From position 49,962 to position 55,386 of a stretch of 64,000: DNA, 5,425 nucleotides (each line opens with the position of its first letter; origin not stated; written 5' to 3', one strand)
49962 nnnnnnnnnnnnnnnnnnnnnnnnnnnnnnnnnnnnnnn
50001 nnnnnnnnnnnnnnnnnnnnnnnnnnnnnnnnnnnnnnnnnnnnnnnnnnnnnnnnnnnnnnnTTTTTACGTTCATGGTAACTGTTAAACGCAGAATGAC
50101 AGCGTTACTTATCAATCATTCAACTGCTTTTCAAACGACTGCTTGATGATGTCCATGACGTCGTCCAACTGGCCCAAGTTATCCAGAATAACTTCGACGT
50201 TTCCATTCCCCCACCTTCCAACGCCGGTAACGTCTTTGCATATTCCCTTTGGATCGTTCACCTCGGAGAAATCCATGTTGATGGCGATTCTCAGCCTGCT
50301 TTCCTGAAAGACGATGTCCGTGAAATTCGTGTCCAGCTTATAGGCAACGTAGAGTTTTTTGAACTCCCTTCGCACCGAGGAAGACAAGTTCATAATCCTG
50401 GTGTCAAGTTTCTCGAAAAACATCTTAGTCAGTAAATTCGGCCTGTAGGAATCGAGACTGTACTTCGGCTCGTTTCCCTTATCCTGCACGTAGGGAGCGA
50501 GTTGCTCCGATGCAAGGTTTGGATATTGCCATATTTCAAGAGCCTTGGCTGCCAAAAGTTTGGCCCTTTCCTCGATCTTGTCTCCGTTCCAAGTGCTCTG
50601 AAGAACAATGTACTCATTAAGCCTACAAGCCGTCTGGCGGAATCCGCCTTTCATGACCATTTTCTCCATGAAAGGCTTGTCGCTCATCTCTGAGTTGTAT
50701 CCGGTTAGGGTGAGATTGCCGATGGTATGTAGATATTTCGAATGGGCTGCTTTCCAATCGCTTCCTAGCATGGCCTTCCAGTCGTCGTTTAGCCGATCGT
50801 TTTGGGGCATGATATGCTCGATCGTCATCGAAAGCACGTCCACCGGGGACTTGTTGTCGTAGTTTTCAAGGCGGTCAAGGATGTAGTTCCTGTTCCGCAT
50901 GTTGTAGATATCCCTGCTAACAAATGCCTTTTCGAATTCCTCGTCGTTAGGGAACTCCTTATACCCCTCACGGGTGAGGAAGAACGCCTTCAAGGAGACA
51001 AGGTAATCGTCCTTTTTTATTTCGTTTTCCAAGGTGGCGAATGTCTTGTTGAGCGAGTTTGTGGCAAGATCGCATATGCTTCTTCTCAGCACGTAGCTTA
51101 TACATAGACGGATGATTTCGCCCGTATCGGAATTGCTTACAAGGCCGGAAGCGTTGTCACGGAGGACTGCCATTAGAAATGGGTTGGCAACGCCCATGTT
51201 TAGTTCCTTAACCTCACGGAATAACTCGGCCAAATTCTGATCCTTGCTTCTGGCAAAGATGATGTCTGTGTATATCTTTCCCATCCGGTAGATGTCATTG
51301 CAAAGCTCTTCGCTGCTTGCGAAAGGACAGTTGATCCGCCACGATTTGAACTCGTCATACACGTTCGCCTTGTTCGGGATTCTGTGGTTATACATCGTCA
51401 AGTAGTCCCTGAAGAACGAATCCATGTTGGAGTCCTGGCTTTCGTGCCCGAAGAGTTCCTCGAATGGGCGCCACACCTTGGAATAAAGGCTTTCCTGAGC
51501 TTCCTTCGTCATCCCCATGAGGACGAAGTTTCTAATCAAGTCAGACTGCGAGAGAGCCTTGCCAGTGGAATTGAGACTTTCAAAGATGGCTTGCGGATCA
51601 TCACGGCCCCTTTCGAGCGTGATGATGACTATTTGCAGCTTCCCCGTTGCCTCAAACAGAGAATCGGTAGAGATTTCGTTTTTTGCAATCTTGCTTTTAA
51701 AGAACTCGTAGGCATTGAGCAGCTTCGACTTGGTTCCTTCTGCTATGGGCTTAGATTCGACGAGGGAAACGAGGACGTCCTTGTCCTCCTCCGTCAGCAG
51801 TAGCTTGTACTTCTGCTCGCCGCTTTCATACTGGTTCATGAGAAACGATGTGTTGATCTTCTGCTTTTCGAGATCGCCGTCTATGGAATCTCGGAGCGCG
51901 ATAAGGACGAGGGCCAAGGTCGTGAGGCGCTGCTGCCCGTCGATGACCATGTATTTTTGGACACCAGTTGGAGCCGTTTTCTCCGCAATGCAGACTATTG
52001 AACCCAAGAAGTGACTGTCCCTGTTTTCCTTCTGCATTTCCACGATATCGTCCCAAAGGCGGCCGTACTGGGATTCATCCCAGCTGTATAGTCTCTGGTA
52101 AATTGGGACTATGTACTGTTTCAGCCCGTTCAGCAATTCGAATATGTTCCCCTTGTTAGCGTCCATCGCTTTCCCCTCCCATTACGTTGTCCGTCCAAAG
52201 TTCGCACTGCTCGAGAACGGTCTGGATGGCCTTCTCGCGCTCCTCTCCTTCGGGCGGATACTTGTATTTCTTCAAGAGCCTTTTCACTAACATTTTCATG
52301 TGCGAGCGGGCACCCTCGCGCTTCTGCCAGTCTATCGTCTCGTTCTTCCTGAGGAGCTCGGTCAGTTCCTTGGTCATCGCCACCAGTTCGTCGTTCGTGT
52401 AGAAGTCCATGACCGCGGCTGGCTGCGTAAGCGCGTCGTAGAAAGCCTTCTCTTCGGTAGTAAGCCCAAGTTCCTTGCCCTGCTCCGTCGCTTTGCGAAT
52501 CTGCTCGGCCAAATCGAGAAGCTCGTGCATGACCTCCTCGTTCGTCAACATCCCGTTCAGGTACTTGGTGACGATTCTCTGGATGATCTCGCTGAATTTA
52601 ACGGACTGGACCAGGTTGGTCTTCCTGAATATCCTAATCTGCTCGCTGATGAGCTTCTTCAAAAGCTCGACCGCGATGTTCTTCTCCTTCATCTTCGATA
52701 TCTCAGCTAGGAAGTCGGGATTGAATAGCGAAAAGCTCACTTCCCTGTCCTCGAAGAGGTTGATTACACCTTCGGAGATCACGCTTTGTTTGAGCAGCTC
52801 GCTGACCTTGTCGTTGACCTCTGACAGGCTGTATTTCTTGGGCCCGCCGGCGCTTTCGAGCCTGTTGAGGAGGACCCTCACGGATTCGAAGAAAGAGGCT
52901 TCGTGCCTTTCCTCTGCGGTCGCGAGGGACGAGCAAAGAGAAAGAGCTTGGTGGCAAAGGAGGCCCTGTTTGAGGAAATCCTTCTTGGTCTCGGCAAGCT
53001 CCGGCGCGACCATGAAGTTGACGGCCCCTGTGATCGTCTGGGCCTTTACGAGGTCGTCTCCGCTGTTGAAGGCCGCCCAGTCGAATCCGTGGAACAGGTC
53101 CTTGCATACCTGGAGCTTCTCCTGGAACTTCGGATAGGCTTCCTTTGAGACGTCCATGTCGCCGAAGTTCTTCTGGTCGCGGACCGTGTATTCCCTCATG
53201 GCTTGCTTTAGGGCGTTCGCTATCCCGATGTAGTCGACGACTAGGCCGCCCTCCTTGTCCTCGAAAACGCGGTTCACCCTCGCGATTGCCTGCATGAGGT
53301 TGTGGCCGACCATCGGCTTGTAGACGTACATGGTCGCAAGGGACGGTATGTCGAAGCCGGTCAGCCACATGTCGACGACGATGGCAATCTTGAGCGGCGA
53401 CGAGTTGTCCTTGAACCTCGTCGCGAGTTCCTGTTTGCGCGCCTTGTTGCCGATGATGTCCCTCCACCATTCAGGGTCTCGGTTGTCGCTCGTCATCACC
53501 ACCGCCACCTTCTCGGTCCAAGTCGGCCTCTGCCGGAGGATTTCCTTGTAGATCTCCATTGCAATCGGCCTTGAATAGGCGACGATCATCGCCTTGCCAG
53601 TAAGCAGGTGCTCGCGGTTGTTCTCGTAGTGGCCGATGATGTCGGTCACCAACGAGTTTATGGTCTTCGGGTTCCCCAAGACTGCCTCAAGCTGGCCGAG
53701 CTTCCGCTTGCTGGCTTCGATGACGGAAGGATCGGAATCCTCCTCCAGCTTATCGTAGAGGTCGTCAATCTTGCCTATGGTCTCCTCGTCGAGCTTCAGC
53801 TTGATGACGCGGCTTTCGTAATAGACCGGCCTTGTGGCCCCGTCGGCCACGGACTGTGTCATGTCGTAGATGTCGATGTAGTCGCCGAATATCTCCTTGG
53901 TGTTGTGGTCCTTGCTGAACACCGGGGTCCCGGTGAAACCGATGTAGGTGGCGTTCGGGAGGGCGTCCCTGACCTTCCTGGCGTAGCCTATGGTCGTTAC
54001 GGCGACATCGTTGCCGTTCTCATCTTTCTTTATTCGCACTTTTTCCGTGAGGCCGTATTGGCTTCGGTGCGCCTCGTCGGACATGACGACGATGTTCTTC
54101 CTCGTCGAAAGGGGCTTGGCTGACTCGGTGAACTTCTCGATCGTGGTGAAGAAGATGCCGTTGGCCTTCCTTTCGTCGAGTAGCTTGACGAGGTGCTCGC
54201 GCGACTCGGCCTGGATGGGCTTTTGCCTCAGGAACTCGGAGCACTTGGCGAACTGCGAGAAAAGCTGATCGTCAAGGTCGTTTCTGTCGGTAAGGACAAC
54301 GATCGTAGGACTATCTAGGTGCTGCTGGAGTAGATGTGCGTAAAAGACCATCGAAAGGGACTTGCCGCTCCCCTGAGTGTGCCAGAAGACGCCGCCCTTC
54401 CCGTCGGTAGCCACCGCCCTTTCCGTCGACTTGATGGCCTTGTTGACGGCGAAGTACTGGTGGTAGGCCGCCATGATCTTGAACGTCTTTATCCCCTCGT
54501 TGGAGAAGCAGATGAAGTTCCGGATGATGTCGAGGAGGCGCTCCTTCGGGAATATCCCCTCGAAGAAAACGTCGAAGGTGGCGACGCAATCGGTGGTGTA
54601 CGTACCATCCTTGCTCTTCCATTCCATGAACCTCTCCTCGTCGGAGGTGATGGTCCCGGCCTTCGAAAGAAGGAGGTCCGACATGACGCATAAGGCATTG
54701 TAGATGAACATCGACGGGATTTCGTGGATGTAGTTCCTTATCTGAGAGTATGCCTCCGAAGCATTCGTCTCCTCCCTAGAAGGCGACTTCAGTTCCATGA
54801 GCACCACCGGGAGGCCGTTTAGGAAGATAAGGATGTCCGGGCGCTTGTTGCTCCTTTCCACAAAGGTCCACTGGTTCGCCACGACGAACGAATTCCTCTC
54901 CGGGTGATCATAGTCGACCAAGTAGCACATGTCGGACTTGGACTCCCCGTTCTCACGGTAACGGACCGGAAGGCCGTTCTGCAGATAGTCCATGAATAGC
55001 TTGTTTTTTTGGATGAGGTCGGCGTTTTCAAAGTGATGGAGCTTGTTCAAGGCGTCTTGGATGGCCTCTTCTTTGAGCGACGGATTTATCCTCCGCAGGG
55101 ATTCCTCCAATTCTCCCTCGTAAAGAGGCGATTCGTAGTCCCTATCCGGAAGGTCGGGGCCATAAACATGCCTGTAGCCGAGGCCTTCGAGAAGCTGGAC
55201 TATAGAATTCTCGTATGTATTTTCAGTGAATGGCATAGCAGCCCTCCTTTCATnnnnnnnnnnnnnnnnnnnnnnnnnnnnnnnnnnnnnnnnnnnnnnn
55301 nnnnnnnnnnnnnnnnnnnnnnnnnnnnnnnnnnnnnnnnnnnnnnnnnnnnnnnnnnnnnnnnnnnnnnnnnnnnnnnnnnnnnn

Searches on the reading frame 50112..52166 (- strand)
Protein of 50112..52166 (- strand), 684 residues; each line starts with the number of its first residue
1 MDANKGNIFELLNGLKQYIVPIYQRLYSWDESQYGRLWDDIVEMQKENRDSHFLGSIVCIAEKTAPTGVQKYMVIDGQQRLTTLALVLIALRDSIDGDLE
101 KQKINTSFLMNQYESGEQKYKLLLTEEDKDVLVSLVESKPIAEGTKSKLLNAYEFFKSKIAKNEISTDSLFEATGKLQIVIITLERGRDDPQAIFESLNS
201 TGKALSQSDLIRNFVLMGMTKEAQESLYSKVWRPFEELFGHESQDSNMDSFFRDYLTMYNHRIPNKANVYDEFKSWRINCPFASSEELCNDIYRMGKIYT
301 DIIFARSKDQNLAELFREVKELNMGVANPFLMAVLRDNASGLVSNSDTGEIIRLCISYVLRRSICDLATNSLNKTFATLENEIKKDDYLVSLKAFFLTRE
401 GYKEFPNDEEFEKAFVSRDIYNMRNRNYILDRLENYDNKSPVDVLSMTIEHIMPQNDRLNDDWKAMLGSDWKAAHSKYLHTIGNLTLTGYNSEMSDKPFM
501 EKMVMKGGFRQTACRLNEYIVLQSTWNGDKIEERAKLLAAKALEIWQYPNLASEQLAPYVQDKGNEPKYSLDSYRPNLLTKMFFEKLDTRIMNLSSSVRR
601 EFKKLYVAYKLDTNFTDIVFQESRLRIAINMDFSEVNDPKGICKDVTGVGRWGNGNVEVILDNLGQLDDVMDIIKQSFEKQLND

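Call 19: search_protein_families(library=pfam, proteins=[window:50112-52166:-], max_evalue=0.001)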
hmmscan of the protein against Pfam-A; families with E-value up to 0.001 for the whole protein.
window:50112-52166:- (684 aa): 3 families
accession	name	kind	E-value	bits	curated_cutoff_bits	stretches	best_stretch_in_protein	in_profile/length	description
PF03235.19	GmrSD_N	-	9.7e-39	134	33.2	1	9-215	2-198/199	GmrSD restriction endonuclease, N-terminal domain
PF07510.16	GmrSD_C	-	2.6e-25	89.3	23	1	406-540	2-137/138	GmrSD restriction endonucleases, C-terminal domain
PF18899.5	DUF5655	-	5.9e-11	42.8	24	1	581-680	13-108/109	Domain of unknown function (DUF5655)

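Call 81: search_protein_families(library=padloc, proteins=[window:50112-52166:-], max_evalue=0.001)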
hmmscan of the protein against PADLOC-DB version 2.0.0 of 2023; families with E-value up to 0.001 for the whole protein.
window:50112-52166:- (684 aa): 34 families (the best 25 are shown)
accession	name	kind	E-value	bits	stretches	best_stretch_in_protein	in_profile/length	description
PDLC02693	Orf5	-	2e-168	559.8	1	10-546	1-542/543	Orf5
PDLC02702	Orf5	-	2e-85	285.7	1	17-548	2-543/543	Orf5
PDLC04157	HEC-06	-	3.1e-70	235.4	1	8-547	14-556/558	-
PDLC04155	HEC-06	-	1.5e-68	229.7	1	8-548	12-560/562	-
PDLC04154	HEC-06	-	1.7e-63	213.1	1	2-548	8-566/569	-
PDLC02700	Orf5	-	7.9e-51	171.4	1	10-546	5-555/555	Orf5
PDLC02687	Orf5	-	9.5e-49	164.5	1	2-531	2-543/543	Orf5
PDLC02695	Orf5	-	2e-42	143.3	2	2-278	4-312/601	Orf5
PDLC02691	Orf5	-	6.1e-38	128.7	2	117-546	146-579/579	Orf5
PDLC02701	Orf5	-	1.6e-34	117.4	2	17-297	19-326/596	Orf5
PDLC02686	Orf5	-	4.5e-29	99.4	2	8-136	13-142/566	Orf5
PDLC02692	Orf5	-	5.5e-28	96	1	17-548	7-558/558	Orf5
PDLC03655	mREase_IV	-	1.5e-27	94.4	2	8-95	8-102/629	Type IV methyl-directed restriction enzyme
PDLC02690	Orf5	-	2.3e-25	87.5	1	10-547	2-530/531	Orf5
PDLC02792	SspE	-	4.6e-24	82.8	2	7-135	12-145/771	SspE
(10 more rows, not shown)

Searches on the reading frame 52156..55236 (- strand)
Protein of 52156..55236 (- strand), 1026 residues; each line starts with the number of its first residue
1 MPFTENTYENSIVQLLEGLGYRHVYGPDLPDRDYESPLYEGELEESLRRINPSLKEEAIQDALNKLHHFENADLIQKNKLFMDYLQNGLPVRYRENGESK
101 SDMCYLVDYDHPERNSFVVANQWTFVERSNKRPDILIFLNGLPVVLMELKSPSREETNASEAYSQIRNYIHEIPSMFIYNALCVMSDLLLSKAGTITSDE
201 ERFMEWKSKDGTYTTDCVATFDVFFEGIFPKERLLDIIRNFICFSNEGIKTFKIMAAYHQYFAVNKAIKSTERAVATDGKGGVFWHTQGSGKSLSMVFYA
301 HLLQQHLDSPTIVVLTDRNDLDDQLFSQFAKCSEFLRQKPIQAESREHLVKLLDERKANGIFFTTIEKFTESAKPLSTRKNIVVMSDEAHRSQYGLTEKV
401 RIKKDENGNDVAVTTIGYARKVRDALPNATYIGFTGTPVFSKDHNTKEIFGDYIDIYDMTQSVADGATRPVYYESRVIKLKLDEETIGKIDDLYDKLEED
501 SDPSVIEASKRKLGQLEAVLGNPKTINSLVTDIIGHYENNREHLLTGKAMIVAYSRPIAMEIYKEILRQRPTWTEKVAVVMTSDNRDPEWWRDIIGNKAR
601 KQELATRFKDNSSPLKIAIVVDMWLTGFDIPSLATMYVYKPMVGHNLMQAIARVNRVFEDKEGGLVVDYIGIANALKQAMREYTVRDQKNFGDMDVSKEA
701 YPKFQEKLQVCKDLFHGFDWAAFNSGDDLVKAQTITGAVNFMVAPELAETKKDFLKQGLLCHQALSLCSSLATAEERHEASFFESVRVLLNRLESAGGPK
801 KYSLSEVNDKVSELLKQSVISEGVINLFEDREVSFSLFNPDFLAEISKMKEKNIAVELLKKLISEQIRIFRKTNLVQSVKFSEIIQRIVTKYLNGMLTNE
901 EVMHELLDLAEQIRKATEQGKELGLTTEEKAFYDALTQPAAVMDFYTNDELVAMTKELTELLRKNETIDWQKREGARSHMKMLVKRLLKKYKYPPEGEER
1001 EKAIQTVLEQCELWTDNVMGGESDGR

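Call 19: search_protein_families(library=pfam, proteins=[window:52156-55236:-], max_evalue=0.001)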
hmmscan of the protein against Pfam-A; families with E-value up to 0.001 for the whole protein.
window:52156-55236:- (1026 aa): 6 families
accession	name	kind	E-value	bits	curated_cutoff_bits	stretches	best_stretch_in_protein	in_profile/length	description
PF11867.13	T1RH-like_C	-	9.5e-91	305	26.8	1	697-1016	11-328/329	Type I restriction enzyme HindI endonuclease subunit-like, C-terminal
PF18766.7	SWI2_SNF2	-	1.3e-77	260.9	26.7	1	259-501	1-215/221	SWI2/SNF2 ATPase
PF04313.20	HSDR_N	-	1.1e-38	133.5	25.1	1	3-201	2-197/198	Type I restriction enzyme R protein N terminus (HSDR_N)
PF04851.21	ResIII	-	1.7e-21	77.3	22.5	1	259-439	7-163/164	Type III restriction enzyme, res subunit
PF22679.2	T1R_D3-like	-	1.8e-20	74.4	27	1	600-669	85-156/158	Type I restriction enzyme subunit R domain 3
PF00270.35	DEAD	-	4.7e-05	23.6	26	1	288-393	23-130/167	DEAD/DEAH box helicase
